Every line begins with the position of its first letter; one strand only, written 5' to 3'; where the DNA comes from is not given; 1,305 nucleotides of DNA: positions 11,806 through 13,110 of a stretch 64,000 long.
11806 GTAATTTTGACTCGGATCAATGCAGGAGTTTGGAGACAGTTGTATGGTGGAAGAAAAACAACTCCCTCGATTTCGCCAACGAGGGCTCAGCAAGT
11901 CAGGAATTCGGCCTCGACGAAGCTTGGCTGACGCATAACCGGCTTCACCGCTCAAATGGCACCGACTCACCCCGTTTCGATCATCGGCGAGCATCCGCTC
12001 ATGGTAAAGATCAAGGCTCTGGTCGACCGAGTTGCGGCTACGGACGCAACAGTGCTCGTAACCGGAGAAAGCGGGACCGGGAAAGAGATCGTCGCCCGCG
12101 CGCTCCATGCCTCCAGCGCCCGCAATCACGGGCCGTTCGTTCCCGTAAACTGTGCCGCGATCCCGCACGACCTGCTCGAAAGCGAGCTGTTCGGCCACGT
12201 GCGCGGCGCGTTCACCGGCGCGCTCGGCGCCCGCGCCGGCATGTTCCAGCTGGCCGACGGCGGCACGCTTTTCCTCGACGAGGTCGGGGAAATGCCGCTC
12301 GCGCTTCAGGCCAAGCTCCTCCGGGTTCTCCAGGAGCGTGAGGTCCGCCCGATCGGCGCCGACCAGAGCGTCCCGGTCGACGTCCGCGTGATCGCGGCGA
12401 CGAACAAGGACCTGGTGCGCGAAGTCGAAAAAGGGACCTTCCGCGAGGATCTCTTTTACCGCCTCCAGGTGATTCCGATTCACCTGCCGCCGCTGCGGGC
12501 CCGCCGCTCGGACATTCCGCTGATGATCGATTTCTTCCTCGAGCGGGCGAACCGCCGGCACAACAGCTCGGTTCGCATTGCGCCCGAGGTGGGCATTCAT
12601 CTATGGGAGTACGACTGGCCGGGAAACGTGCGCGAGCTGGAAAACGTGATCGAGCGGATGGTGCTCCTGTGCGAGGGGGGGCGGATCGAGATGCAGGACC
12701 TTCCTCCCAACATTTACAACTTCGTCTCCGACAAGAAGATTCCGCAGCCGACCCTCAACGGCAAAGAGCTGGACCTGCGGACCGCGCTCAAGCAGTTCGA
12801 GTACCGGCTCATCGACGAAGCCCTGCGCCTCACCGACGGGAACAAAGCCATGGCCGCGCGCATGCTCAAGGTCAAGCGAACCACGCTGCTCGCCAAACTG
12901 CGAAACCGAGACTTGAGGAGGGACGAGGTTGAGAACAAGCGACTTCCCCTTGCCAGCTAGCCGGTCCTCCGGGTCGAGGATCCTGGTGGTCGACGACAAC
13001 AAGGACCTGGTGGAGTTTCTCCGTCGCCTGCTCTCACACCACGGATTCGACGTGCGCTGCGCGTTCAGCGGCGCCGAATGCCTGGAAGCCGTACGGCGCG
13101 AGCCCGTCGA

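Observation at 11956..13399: Inverted split NtrC: AAA+/HTH activator gene followed by a translationally coupled stand-alone receiver gene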

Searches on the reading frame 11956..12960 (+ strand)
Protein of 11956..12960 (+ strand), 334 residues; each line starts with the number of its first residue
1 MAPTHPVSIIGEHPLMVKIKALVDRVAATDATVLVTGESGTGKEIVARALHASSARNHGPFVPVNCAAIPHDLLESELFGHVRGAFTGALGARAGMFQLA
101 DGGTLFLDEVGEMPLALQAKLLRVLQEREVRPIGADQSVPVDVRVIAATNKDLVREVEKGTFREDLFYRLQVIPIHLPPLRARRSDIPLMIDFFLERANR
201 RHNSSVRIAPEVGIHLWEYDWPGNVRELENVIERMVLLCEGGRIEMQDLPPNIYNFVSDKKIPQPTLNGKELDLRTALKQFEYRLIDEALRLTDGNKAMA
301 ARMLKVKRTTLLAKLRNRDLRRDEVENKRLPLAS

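Call 3: search_protein_families(library=pfam, proteins=[window:11956-12960:+])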
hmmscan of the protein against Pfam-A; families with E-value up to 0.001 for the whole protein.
window:11956-12960:+ (334 aa): 8 families
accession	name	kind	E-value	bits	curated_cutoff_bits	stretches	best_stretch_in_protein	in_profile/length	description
PF00158.32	Sigma54_activat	-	3.9e-73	245.1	20.2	1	9-176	1-168/168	Sigma-54 interaction domain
PF25601.1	AAA_lid_14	-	5.6e-26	90.6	27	1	181-255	1-76/87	AAA+ ATPase lid domain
PF14532.12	Sigma54_activ_2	-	2.3e-23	83.4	25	1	10-180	1-138/138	Sigma-54 interaction domain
PF02954.25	HTH_8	-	5.6e-09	36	22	1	278-316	2-40/42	Bacterial regulatory protein, Fis family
PF07728.20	AAA_5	-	1.6e-08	35.1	22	1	33-152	2-124/139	AAA domain (dynein-related subfamily)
PF13191.12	AAA_16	-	2.8e-06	28.4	32.6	1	18-127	11-122/167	AAA ATPase domain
PF01078.27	Mg_chelatase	-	6.8e-05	22.8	20.3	0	91-150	96-157/207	Magnesium chelatase, subunit ChlI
PF00004.35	AAA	-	0.0004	21.3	21.2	1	33-167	1-123/131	ATPase family associated with various cellular activities (AAA)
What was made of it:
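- Checked: The ORF at 11956-12960(+) is 334 aa. It matches Sigma54_activat (residues 9-176, E 3.9e-73), AAA_lid_14 and HTH_8 (call 3).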

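Call 4: search_protein_families(library=ncbifam, proteins=[window:11956-12960:+])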
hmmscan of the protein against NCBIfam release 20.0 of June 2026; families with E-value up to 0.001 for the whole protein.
window:11956-12960:+ (334 aa): 30 families (the best 25 are shown)
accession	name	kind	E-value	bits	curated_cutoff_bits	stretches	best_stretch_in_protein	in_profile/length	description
NF041552.1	TF_PrdR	equivalog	9e-118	394.1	795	1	8-317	268-575/577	sigma-54 dependent transcriptional regulator PrdR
NF003451.0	PRK05022.1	equivalog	2.8e-110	369.5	476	1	7-312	190-502/512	nitric oxide reductase transcriptional regulator NorR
TIGR01817.1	nifA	equivalog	2.8e-106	356.4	528.85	1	8-249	197-438/534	nif-specific transcriptional activator NifA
NF008469.0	PRK11361.1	equivalog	3.8e-105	352.2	714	1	8-318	144-454/461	acetoacetate metabolism transcriptional regulator AtoC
NF038308.1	RNA_repair_RtcR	equivalog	9.4e-104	348.1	650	1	8-312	181-505/530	RNA repair transcriptional activator RtcR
TIGR01818.1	ntrC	equivalog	6.7e-102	341.7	558.6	1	6-317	133-462/463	nitrogen regulation protein NR(I)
TIGR02915.1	PEP_resp_reg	equivalog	5.6e-99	332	502.6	1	8-319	140-443/445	PEP-CTERM-box response regulator transcription factor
TIGR02329.1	propionate_PrpR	equivalog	8.2e-93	311.8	499.2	1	8-316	213-525/526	propionate catabolism operon regulatory protein PrpR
NF050807.1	TransRegFlbDCaul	equivalog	2.2e-92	310.3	750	1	9-317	120-437/454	sigma-54-dependent transcriptional regulator FlbD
NF007689.0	PRK10365.1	equivalog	5.8e-92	308.8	760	1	8-315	140-439/441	sigma-54-dependent response regulator transcription factor ZraR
NF041946.1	LuxO_transreg_Vib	equivalog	1.4e-89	301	800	1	9-317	135-459/463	quorum-sensing sigma-54 dependent transcriptional regulator LuxO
NF011958.0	PRK15429.1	equivalog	3.2e-89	300.4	830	1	8-321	380-687/692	formate hydrogenlyase transcriptional activator FlhA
NF011695.0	PRK15115.1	equivalog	6.9e-89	298.6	763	1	8-321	136-439/445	two-component system response regulator GlrR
NF011953.0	PRK15424.1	equivalog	5.6e-88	295.8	703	1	8-318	220-534/538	propionate catabolism operon regulatory protein PrpR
NF008176.1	PRK10923.1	equivalog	3.8e-85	286.2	620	1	8-317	139-465/469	nitrogen regulation protein NR(I)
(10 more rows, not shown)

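Call 5: find_encoding_contigs(protein=window:11956-12960:+, flank=10000, max_places=6)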
Protein window:11956-12960:+ (334 aa): no gene with exactly this product is on record in the collection.

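Call 6: find_homologous_proteins(query=window:11956-12957:+)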
Query window:11956-12957:+ (334 aa): 8000 proteins with E <= 0.001 among 8000 candidates; the best 120 are listed.
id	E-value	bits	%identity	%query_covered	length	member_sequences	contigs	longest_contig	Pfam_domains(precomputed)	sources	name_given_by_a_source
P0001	2.6e-217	739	100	100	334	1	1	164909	PF00158.33,PF25601.2,PF02954.26,PF14532.13,PF07728.21,PF13191.13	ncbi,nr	ncbi:MAG TPA: sigma 54-interacting transcriptional regulator [candidate division Zixibacteria bacter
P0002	3.6e-158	544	74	99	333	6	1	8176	PF00158.33,PF25601.2,PF02954.26,PF14532.13,PF07728.21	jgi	jgi:transcriptional regulator with GAF, ATPase, and Fis domain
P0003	9.6e-158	543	73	98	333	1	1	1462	PF00158.33,PF25601.2,PF02954.26,PF14532.13,PF07728.21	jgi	jgi:transcriptional regulator with PAS, ATPase and Fis domain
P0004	2.4e-157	542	72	99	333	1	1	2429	PF00158.33,PF25601.2,PF02954.26,PF14532.13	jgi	jgi:sigma-54 specific flagellar transcriptional regulator A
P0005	4.4e-157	541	73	99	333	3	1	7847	PF00158.33,PF25601.2,PF02954.26,PF14532.13,PF07728.21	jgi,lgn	jgi:transcriptional regulator with PAS, ATPase and Fis domain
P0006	2.3e-156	538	73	99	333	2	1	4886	PF00158.33,PF25601.2,PF02954.26,PF14532.13,PF07728.21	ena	-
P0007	1.3e-155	536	73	99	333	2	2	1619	PF00158.33,PF25601.2,PF02954.26,PF14532.13,PF07728.21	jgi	jgi:transcriptional regulator with PAS, ATPase and Fis domain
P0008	5.7e-155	534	72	98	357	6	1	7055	PF00158.33,PF25601.2,PF02954.26,PF14532.13,PF07728.21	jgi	jgi:transcriptional regulator with GAF, ATPase, and Fis domain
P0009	1.6e-154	532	73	97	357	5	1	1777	PF00158.33,PF25601.2,PF02954.26,PF14532.13,PF07728.21,PF13191.13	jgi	jgi:transcriptional regulator with GAF, ATPase, and Fis domain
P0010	5.6e-154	530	72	97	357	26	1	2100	PF00158.33,PF25601.2,PF02954.26,PF14532.13,PF07728.21,PF01078.28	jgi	-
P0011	6.3e-154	530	71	99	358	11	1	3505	PF00158.33,PF25601.2,PF02954.26,PF14532.13,PF07728.21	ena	-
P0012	3.2e-153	528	74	94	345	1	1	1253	PF00158.33,PF25601.2,PF02954.26,PF14532.13,PF07728.21,PF01078.28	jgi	jgi:two-component system NtrC family response regulator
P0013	4.8e-153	527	72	96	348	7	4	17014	PF00158.33,PF25601.2,PF02954.26,PF14532.13,PF07728.21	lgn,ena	-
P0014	7.9e-153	527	70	99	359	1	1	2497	PF00158.33,PF25601.2,PF02954.26,PF14532.13,PF07728.21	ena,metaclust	metaclust:\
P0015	9.0e-153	527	73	97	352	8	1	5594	PF00158.33,PF25601.2,PF02954.26,PF14532.13,PF07728.21,PF01078.28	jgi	-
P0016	1.4e-152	526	72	96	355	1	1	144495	PF00158.33,PF25601.2,PF02954.26,PF14532.13,PF07728.21,PF13191.13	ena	-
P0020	1.8e-151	522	71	96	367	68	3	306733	PF00158.33,PF25601.2,PF02954.26,PF14532.13,PF07728.21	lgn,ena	-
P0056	2.8e-147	508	71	96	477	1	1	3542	PF00158.33,PF25601.2,PF02954.26,PF14532.13,PF07728.21,PF07690.22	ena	-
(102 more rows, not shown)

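Call 7: find_encoding_contigs(protein=P0001, flank=10000, max_places=3)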
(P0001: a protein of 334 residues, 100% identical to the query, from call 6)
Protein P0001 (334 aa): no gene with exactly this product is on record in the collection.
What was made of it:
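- Tried and rejected: Searching for the window's activator among encoding contigs found nothing (calls 5, 7), so I worked from homologues.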

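Call 8: find_encoding_contigs(protein=P0016, flank=6000, max_places=3)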
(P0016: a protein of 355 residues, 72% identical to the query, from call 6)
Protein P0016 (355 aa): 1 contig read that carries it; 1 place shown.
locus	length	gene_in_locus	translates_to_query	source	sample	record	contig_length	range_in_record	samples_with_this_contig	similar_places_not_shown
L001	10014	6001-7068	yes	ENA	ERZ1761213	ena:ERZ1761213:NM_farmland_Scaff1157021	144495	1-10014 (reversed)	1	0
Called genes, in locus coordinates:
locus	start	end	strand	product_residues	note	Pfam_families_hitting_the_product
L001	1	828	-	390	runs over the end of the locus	PF00158:Sigma54_activat, PF14532:Sigma54_activ_2, PF00004:AAA (faint), PF07728:AAA_5, PF25601:AAA_lid_14, PF02954:HTH_8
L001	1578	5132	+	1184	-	PF00072:Response_reg, PF00989:PAS, PF08447:PAS_3, PF01590:GAF, PF13185:GAF_2, PF01590:GAF, PF13185:GAF_2, PF01590:GAF, +7 more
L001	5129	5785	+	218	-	PF00072:Response_reg, PF00196:GerE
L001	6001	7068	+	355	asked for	PF00158:Sigma54_activat, PF13191:AAA_16 (weak), PF14532:Sigma54_activ_2, PF07728:AAA_5 (weak), PF25601:AAA_lid_14, PF02954:HTH_8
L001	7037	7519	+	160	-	PF00072:Response_reg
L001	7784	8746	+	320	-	PF00701:DHDPS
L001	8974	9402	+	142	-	-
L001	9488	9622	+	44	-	-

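Call 9: find_encoding_contigs(protein=P0020, flank=6000, max_places=3)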
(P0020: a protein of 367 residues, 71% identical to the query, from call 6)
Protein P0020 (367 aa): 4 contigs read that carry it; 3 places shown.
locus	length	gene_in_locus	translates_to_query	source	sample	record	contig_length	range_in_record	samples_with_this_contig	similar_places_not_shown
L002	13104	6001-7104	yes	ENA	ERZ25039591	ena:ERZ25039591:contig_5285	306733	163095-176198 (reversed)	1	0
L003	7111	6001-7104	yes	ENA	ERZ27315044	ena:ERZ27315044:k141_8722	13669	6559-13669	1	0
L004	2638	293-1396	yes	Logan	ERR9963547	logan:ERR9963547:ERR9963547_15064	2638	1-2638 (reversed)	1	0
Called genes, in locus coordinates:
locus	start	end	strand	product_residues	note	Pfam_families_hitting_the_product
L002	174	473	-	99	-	PF02049:FliE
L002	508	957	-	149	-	PF06429:Flg_bbr_C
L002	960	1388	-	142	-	PF00460:Flg_bb_rod (weak)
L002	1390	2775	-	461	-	PF00072:Response_reg, PF00158:Sigma54_activat, PF14532:Sigma54_activ_2, PF07728:AAA_5 (weak), PF25601:AAA_lid_14, PF02954:HTH_8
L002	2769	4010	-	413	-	PF00512:HisKA, PF02518:HATPase_c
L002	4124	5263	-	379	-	PF00158:Sigma54_activat, PF14532:Sigma54_activ_2, PF07728:AAA_5, PF25601:AAA_lid_14, PF02954:HTH_8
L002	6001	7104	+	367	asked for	PF00158:Sigma54_activat, PF14532:Sigma54_activ_2, PF07728:AAA_5 (weak), PF25601:AAA_lid_14, PF02954:HTH_8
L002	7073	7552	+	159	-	PF00072:Response_reg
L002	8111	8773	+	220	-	PF00072:Response_reg, PF00196:GerE, PF08281:Sigma70_r4_2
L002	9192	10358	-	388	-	PF00355:Rieske, PF19301:LigXa_C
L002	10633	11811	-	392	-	PF00355:Rieske, PF11723:Aromatic_hydrox (faint), PF19301:LigXa_C (weak)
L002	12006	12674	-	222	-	PF03737:RraA-like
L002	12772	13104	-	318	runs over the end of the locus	PF02900:LigB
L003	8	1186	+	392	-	PF00355:Rieske, PF11723:Aromatic_hydrox (faint), PF19112:VanA_C (faint), PF19301:LigXa_C (weak)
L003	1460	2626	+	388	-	PF00355:Rieske, PF19301:LigXa_C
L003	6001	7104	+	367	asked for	PF00158:Sigma54_activat, PF14532:Sigma54_activ_2, PF07728:AAA_5 (weak), PF25601:AAA_lid_14, PF02954:HTH_8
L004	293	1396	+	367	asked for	PF00158:Sigma54_activat, PF14532:Sigma54_activ_2, PF07728:AAA_5 (weak), PF25601:AAA_lid_14, PF02954:HTH_8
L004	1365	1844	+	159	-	PF00072:Response_reg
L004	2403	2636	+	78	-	?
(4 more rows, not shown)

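Call 17: find_related_loci(query=window:11956-12957:+, collection=genome_contigs, flank=6000)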
Query window:11956-12957:+ (334 aa) in genome_contigs; peptide patterns used: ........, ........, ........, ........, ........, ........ (x = any residue, [..] = any of these).
600 stretches matched a pattern (row limit reached: there are more); 576 encode a relative of the query (tblastn E <= 1e-3); the best 80 are kept; 80 distinct loci.
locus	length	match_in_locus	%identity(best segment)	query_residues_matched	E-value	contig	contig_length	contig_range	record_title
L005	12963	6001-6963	71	6-326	1e-158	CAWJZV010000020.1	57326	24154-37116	MAG: uncultured delta proteobacterium isolate MFD09730.bin.4.339 genome assembly, contig: contig_31324, whole genome sho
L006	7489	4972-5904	70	9-318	2e-145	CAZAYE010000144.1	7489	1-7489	MAG TPA_asm: uncultured Enterobacteriaceae bacterium isolate binchicken_co21_381 genome assembly, contig: NODE_10196_len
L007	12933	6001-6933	66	9-318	5e-140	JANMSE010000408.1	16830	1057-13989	MAG: Deltaproteobacteria bacterium isolate SOY_29_metabat_500 SOY_29_k141_995033, whole genome shotgun sequence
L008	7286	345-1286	66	6-318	2e-139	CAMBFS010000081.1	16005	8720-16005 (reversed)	MAG: Klebsiella pneumoniae isolate TH-08apr19-175 genome assembly, contig: TH-08apr19-C9571, whole genome shotgun sequen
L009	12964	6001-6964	70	6-326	1e-134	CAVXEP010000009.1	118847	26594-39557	MAG: uncultured delta proteobacterium isolate MFD02360.bin.2.146 genome assembly, contig: contig_19524, whole genome sho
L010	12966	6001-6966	58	1-316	3e-120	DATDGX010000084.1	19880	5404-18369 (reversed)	MAG TPA_asm: Candidatus Binataceae bacterium isolate SMAG_U263 k141_460919, whole genome shotgun sequence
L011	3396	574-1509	58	8-317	5e-122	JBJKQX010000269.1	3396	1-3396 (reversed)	MAG: Candidatus Binataceae bacterium isolate Bin_45 S1Ck127_55819_flag_1_multi_5.0000_len_3396, whole genome shotgun seq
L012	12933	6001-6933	58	8-316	5e-117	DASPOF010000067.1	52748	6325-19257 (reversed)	MAG TPA_asm: Candidatus Binataceae bacterium isolate SMAG_U12140 k141_2587973, whole genome shotgun sequence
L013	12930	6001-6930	59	8-316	7e-117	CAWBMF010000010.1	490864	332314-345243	MAG: uncultured delta proteobacterium isolate MFD00731.bin.1.188 genome assembly, contig: contig_4258, whole genome shot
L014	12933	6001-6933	59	8-316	1e-116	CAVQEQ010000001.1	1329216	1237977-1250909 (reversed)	MAG: uncultured delta proteobacterium isolate MFD04434.bin.1.46 genome assembly, contig: contig_1737, whole genome shotg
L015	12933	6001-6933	59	8-316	4e-116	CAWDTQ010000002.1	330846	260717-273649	MAG: uncultured delta proteobacterium isolate MFD05377.bin.2.158 genome assembly, contig: contig_108884, whole genome sh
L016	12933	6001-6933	59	8-316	6e-116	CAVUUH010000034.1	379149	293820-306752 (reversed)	MAG: uncultured delta proteobacterium isolate MFD00964.bin.2.3 genome assembly, contig: contig_48028, whole genome shotg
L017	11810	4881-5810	58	9-316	7e-116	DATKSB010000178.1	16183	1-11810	MAG TPA_asm: Candidatus Binataceae bacterium isolate SMAG_U14043 k141_365959, whole genome shotgun sequence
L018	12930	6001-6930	59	9-316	8e-116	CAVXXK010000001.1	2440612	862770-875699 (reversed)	MAG: uncultured delta proteobacterium isolate MFD03044.bin.1.149 genome assembly, contig: contig_14823, whole genome sho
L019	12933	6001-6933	59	8-316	1e-115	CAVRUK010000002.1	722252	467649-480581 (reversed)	MAG: uncultured delta proteobacterium isolate MFD02248.bin.1.51 genome assembly, contig: contig_13943, whole genome shot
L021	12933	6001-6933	58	8-316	5e-114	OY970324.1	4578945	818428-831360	MAG: uncultured delta proteobacterium isolate MFD05502.bin.1.132 genome assembly, chromosome: 1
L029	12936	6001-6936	58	7-316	1e-115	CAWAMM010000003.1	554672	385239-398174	MAG: uncultured delta proteobacterium isolate MFD01716.bin.1.24 genome assembly, contig: contig_31761, whole genome shot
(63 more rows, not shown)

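Call 23: search_protein_families(library=pfam, proteins=[L021:125-2857:+, L021:3129-3545:+, L021:3609-4226:+, L021:4387-5280:+, L021:5280-5798:+, L021:5947-6984:+, L021:7002-7454:+, L021:7600-7968:+, L021:7988-10117:-, L021:10538-11692:-], max_evalue=0.01)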
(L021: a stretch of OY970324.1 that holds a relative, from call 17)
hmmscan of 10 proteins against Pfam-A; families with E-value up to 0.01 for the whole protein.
L021:125-2857:+ (910 aa): 4 families
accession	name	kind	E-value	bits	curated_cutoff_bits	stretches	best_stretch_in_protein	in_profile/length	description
PF00580.27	UvrD-helicase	-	4.4e-27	95.9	23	1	79-191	170-269/271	UvrD/REP helicase N-terminal domain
PF13361.12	UvrD_C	-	1.5e-19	71.1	25.6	1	309-597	73-345/350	UvrD-like helicase C-terminal domain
PF13538.12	UvrD_C_2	-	4.3e-12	46.1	27.4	2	512-537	2-27/52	UvrD-like helicase C-terminal domain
PF13245.12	AAA_19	-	2.9e-05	24.7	25.1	1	119-178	88-134/134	AAA domain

L021:3129-3545:+ (138 aa): 2 families
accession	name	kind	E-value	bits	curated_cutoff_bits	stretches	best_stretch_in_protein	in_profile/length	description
PF00578.27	AhpC-TSA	-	1.4e-06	28.7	26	1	106-137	4-35/124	AhpC/TSA family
PF08534.16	Redoxin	-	1.1e-05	25.7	26.6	1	107-138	6-40/148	Redoxin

L021:3609-4226:+ (205 aa): 2 families
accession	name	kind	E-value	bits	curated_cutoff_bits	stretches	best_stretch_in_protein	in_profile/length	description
PF07719.23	TPR_2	-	0.0015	18.9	27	1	132-164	1-33/34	Tetratricopeptide repeat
PF00578.27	AhpC-TSA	-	0.0016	18.8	26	0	13-58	71-122/124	AhpC/TSA family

L021:4387-5280:+ (297 aa): 0 families

L021:5280-5798:+ (172 aa): 1 family
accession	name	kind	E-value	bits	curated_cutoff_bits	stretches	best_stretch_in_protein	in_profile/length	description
PF01242.24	PTPS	-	2.1e-22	79.8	22.4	1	20-167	6-120/121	6-pyruvoyl tetrahydropterin synthase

L021:5947-6984:+ (345 aa): 11 families
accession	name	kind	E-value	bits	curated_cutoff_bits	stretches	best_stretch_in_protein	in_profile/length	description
PF00158.32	Sigma54_activat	-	1.2e-69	233.8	20.2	1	20-186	1-167/168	Sigma-54 interaction domain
PF25601.1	AAA_lid_14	-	1.4e-26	92.5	27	1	192-270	1-79/87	AAA+ ATPase lid domain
PF14532.12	Sigma54_activ_2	-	2.5e-20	73.6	25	1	21-191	1-138/138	Sigma-54 interaction domain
PF02954.25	HTH_8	-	9.1e-12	45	22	1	291-330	2-41/42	Bacterial regulatory protein, Fis family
PF07728.20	AAA_5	-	7.4e-07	29.7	22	1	44-161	2-122/139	AAA domain (dynein-related subfamily)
PF01078.27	Mg_chelatase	-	1.8e-06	27.9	20.3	0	99-161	93-157/207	Magnesium chelatase, subunit ChlI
PF07724.20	AAA_2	-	2.9e-06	27.9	27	1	41-170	3-133/166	AAA domain (Cdc48 subfamily)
PF00493.29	MCM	-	0.00012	21.8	23.3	1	40-161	56-172/224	MCM P-loop domain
PF13191.12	AAA_16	-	0.00025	22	32.6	1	25-136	7-102/167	AAA ATPase domain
PF00004.35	AAA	-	0.0011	19.8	21.2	1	44-162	1-110/131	ATPase family associated with various cellular activities (AAA)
PF13556.12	HTH_30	-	0.0098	16.1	27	0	305-342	10-47/59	PucR C-terminal helix-turn-helix domain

L021:7002-7454:+ (150 aa): 3 families
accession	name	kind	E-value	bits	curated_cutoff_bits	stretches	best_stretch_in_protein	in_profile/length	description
PF00072.30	Response_reg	-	9.3e-29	100.3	30.2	1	10-121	1-110/111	Response regulator receiver domain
PF20274.4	cREC_REC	-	0.00037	21.6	27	1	12-87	4-71/88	Cyclic-phosphate processing Receiver domain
PF05226.16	CHASE2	-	0.0057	16.7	26.3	1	3-121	24-127/257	CHASE2 domain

L021:7600-7968:+ (122 aa): 2 families
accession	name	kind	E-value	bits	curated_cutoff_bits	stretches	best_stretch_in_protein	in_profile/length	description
PF09685.15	DUF4870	-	9.7e-09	35.6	25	1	15-108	16-102/107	Domain of unknown function (DUF4870)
PF06570.16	DUF1129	-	0.0081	16.2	29.1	1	12-96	114-196/207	Protein of unknown function (DUF1129)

L021:7988-10117:- (709 aa): 1 family
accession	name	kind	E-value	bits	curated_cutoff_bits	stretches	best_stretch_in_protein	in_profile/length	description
PF00924.24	MS_channel_2nd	-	0.00052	20.5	20.2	1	472-510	3-41/68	Mechanosensitive ion channel, beta-domain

L021:10538-11692:- (384 aa): 0 families
